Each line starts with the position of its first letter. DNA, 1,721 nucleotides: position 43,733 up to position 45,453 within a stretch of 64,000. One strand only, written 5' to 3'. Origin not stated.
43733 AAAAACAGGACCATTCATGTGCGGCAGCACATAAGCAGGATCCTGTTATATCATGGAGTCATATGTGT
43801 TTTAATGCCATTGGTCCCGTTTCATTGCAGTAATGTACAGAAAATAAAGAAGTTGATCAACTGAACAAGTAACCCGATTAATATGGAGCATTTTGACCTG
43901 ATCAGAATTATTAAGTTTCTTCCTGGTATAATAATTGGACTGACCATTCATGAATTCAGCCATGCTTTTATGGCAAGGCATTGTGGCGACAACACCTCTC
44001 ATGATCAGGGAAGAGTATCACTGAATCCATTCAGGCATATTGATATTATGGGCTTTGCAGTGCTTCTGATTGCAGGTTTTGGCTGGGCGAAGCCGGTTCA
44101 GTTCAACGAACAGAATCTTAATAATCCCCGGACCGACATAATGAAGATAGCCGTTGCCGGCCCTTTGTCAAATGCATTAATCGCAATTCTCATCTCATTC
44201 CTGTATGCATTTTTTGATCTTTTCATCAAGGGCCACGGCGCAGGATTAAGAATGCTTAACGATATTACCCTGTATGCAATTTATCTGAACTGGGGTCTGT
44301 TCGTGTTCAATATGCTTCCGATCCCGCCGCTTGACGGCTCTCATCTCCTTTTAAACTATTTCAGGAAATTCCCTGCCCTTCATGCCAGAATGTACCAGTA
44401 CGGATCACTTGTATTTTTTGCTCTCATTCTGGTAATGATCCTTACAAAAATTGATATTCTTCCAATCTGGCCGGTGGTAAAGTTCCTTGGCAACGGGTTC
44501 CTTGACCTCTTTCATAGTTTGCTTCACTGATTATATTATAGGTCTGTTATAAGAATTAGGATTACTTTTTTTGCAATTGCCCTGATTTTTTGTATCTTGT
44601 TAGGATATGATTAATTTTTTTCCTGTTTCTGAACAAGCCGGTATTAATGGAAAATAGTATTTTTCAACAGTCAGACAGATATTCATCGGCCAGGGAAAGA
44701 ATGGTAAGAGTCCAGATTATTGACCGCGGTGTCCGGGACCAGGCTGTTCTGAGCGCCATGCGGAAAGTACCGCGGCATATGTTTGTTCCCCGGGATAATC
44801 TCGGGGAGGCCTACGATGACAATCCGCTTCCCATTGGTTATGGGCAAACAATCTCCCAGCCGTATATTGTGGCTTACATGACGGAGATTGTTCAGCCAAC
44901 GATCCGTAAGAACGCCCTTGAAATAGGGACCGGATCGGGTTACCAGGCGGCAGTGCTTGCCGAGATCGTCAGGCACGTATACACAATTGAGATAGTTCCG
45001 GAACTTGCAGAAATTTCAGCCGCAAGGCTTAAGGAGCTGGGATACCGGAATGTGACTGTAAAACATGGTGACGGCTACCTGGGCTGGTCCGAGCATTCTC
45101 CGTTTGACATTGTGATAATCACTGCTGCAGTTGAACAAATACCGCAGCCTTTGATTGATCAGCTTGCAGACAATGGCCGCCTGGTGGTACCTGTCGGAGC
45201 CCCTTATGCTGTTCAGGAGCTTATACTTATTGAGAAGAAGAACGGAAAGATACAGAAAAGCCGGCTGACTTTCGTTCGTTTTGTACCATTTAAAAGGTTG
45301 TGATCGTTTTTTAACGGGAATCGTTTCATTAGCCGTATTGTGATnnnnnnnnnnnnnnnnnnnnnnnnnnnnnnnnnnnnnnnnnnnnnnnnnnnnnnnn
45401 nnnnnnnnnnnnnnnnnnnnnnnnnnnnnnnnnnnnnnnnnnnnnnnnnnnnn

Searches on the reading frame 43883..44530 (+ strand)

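Call 20: search_protein_families(library=pfam, proteins=[window:43883-44530:+])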
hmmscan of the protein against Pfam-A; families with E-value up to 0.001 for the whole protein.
window:43883-44530:+ (215 aa): 1 family
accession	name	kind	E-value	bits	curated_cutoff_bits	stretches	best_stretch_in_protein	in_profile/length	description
PF02163.28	Peptidase_M50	-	7.7e-13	48.7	27.2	2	128-184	162-220/221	Peptidase family M50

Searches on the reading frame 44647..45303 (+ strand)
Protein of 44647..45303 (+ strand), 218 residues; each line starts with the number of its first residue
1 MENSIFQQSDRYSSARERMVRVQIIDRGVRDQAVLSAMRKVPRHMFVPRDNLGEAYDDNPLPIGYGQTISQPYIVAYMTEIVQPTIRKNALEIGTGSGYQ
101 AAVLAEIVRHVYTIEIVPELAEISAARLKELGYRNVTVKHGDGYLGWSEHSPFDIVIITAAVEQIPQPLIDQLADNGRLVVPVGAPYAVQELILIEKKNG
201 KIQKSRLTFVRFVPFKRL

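Call 20: search_protein_families(library=pfam, proteins=[window:44647-45303:+])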
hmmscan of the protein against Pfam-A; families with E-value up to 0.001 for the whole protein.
window:44647-45303:+ (218 aa): 7 families
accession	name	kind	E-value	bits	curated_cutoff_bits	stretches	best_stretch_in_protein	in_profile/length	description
PF01135.25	PCMT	-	2.7e-61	207.4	20.3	1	19-215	6-205/210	Protein-L-isoaspartate(D-aspartate) O-methyltransferase (PCMT)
PF13649.12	Methyltransf_25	-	7.4e-08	33.4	27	1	91-175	2-87/97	Methyltransferase domain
PF00398.26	RrnaAD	-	1e-07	31.7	24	1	84-175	28-121/263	Ribosomal RNA adenine dimethylase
PF08241.18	Methyltransf_11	-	1e-06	29.7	21.2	1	91-168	1-76/95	Methyltransferase domain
PF13847.12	Methyltransf_31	-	1.1e-06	28.9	27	1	89-168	6-90/145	Methyltransferase domain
PF13489.12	Methyltransf_23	-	4e-05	23.8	27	1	87-169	23-98/164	Methyltransferase domain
PF08242.18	Methyltransf_12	-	0.00046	21.3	30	1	91-168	1-81/98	Methyltransferase domain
